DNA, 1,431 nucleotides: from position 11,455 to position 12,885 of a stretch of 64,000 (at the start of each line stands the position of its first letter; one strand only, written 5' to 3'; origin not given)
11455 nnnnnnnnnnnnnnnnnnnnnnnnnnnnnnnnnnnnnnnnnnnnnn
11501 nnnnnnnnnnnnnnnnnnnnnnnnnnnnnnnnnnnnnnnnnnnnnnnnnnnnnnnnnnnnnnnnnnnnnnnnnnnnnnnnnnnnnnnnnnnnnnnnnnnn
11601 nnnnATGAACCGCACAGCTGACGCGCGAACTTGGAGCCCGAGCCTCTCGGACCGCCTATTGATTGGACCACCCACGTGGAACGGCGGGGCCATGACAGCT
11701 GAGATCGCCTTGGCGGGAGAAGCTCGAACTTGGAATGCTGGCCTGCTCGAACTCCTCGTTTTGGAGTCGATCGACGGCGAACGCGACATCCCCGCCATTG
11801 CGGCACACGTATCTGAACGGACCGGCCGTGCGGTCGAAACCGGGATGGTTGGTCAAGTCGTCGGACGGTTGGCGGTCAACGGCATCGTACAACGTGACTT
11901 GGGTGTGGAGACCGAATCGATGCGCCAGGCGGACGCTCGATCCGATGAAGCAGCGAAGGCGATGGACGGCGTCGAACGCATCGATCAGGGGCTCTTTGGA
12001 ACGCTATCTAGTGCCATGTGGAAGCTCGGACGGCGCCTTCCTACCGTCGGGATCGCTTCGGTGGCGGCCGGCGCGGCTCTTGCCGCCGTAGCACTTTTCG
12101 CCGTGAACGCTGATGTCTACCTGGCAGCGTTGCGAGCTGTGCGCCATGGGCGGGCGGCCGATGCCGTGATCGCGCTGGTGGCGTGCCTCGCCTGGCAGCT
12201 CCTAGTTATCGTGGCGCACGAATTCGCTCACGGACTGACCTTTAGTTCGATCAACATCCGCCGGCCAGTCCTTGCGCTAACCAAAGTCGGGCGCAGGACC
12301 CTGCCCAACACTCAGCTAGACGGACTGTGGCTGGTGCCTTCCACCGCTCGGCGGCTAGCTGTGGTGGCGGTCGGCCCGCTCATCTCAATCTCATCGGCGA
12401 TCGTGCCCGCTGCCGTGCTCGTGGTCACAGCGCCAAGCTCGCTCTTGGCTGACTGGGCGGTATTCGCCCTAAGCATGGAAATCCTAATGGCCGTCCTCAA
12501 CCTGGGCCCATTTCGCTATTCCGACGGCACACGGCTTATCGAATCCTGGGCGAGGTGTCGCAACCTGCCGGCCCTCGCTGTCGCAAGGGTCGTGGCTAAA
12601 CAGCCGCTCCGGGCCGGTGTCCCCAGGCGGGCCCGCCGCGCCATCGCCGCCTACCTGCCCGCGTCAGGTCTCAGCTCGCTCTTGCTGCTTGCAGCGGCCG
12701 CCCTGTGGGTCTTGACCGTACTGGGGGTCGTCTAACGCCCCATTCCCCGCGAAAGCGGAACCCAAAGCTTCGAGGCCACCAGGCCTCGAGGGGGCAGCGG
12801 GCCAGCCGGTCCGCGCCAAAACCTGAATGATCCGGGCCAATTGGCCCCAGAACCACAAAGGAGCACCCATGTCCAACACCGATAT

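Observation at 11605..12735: PqqD-like (RRE) domain fused to a polytopic M50-type metallopeptidase, present twice in the cluster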

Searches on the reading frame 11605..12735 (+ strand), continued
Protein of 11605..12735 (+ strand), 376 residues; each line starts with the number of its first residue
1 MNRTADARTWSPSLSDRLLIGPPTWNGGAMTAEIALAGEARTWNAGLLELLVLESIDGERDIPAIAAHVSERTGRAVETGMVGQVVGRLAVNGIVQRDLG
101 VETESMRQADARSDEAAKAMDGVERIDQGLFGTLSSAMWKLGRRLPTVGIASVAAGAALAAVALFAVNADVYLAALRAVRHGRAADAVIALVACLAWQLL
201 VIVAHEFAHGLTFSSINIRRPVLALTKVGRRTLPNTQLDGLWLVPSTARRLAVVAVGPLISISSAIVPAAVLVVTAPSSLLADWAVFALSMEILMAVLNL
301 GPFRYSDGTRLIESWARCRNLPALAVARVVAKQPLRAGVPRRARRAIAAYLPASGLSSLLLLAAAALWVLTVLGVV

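Call 53: find_related_loci(query=A4, collection=genome_contigs, flank=10000)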
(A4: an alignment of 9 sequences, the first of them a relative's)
Query A4 (368 aa) in genome_contigs; peptide patterns used: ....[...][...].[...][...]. (x = any residue, [..] = any of these).
12 stretches matched a pattern; 7 encode a relative of the query (tblastn E <= 1e-3); 7 distinct loci.
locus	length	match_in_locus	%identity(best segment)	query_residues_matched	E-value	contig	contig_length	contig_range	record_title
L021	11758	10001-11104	63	1-368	8e-128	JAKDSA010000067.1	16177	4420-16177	MAG: Brevibacterium sp. isolate 84_S71 84_S71_NODE_152_length_16177_cov_86.342389, whole genome shotgun sequence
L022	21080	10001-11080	43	7-368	1e-94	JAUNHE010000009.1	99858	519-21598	MAG: Rothia sp. (in: high G+C Gram-positive bacteria) isolate S28M_Sa_1 NODE_47_length_99858_cov_63.573911, whole genome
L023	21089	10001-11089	43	2-368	6e-94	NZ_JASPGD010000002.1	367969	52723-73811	Corynebacterium sp. MSK297 NODE_2_length_367969_cov_50.938477, whole genome shotgun sequence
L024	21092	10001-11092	43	3-368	6e-94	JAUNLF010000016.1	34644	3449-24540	MAG: Actinomycetaceae bacterium isolate S30M_St_11 NODE_527_length_34644_cov_156.014311, whole genome shotgun sequence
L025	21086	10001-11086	41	8-367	3e-77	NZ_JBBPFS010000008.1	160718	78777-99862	Arthrobacter sp. G119Y2 G119Y2T_Assembled_contig_8, whole genome shotgun sequence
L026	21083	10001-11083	41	6-368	3e-69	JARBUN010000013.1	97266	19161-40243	MAG: Microbacterium sp. isolate L_E1_T20_C_bin.70 scaffold_1640, whole genome shotgun sequence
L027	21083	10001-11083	40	6-368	6e-68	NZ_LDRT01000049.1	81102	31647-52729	Microbacterium testaceum strain NS220 contig_49, whole genome shotgun sequence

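Call 72: search_protein_families(library=ncbifam, alignment_id=A7, max_evalue=0.001)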
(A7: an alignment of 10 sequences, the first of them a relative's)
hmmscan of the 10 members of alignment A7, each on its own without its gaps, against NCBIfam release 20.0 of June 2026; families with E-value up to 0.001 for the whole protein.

A. member 1, P0023 (411 aa): 2 families
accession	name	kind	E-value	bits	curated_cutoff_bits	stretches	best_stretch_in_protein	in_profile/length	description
NF041824.1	daptide_HExxH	equivalog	7.3e-39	134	300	1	13-399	2-369/379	daptide biosynthesis intramembrane metalloprotease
NF058609.1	RiPP_HExxH_LiaK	equivalog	3.5e-08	33.4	225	1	186-309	88-206/246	YydH/LiaK family epipeptide maturation metalloprotease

B. families by the number of members that match (of 10 scanned): 2 families
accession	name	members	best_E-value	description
NF041824.1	daptide_HExxH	10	6.6e-49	daptide biosynthesis intramembrane metalloprotease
NF058609.1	RiPP_HExxH_LiaK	9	6.1e-12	YydH/LiaK family epipeptide maturation metalloprotease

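Call 75: find_encoding_contigs(protein=P0013, flank=10000, max_places=1)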
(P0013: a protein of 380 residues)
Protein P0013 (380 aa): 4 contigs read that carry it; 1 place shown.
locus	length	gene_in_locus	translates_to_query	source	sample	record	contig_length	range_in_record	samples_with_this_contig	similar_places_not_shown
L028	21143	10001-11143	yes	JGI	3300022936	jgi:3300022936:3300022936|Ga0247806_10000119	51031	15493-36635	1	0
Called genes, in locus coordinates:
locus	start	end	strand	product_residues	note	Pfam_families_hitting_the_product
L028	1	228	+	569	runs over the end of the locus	PF02624:YcaO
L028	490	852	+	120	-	-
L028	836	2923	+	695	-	-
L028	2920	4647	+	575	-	PF02624:YcaO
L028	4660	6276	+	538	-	PF00881:Nitroreductase (faint)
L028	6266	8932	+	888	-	PF04738:Lant_dehydr_N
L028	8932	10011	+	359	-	PF14028:Lant_dehydr_C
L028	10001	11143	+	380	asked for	-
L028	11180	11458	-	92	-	PF13239:2TM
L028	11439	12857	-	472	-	PF00296:Bac_luciferase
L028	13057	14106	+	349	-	PF08240:ADH_N, PF16912:Glu_dehyd_C, PF00107:ADH_zinc_N, PF13602:ADH_zinc_N_2 (weak)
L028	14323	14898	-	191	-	PF00881:Nitroreductase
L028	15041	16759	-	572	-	PF00501:AMP-binding, PF13193:AMP-binding_C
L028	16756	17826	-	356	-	PF01212:Beta_elim_lyase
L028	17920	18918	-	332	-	PF01156:IU_nuc_hydro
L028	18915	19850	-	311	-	PF02653:BPD_transp_2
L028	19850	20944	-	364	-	PF02653:BPD_transp_2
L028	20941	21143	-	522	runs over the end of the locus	PF00005:ABC_tran, PF13304:AAA_21 (faint), PF13555:AAA_29 (faint), PF00005:ABC_tran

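Call 76: find_encoding_contigs(protein=P0010, flank=10000, max_places=1)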
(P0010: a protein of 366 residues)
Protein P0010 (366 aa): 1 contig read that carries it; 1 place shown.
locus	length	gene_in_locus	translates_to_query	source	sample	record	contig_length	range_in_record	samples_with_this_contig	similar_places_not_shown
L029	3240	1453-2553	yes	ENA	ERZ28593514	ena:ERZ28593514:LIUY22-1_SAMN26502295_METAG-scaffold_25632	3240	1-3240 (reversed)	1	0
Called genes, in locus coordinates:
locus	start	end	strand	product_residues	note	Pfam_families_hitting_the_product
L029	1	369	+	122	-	?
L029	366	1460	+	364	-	PF14028:Lant_dehydr_C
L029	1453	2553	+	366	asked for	-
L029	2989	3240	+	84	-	?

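Call 77: find_encoding_contigs(protein=P0023, flank=10000, max_places=1)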
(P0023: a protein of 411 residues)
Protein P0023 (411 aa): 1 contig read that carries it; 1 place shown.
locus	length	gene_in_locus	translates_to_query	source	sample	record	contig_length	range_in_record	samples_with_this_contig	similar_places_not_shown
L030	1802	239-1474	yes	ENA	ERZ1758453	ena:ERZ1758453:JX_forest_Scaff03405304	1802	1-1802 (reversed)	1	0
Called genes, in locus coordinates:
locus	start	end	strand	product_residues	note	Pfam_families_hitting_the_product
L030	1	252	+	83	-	?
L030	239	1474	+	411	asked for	-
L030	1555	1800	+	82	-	?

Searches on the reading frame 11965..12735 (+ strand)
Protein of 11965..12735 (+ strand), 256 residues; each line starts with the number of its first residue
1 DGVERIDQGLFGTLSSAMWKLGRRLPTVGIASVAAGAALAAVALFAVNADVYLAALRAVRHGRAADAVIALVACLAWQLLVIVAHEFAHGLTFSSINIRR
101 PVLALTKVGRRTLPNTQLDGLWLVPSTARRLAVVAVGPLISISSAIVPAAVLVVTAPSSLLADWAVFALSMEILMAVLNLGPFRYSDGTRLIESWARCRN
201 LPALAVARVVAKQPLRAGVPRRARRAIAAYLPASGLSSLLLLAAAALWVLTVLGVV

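Call 9: search_protein_families(library=pfam, proteins=[window:11965-12735:+], max_evalue=10)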
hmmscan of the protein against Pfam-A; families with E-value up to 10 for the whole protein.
window:11965-12735:+ (256 aa): 1 family
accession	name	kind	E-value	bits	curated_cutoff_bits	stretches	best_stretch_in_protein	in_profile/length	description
PF02163.28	Peptidase_M50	-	0.022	14.6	27.2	0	79-156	7-104/221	Peptidase family M50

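Call 10: search_protein_families(library=ncbifam, proteins=[window:11965-12735:+], max_evalue=10)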
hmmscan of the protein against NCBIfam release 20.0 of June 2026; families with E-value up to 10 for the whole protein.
window:11965-12735:+ (256 aa): 0 families
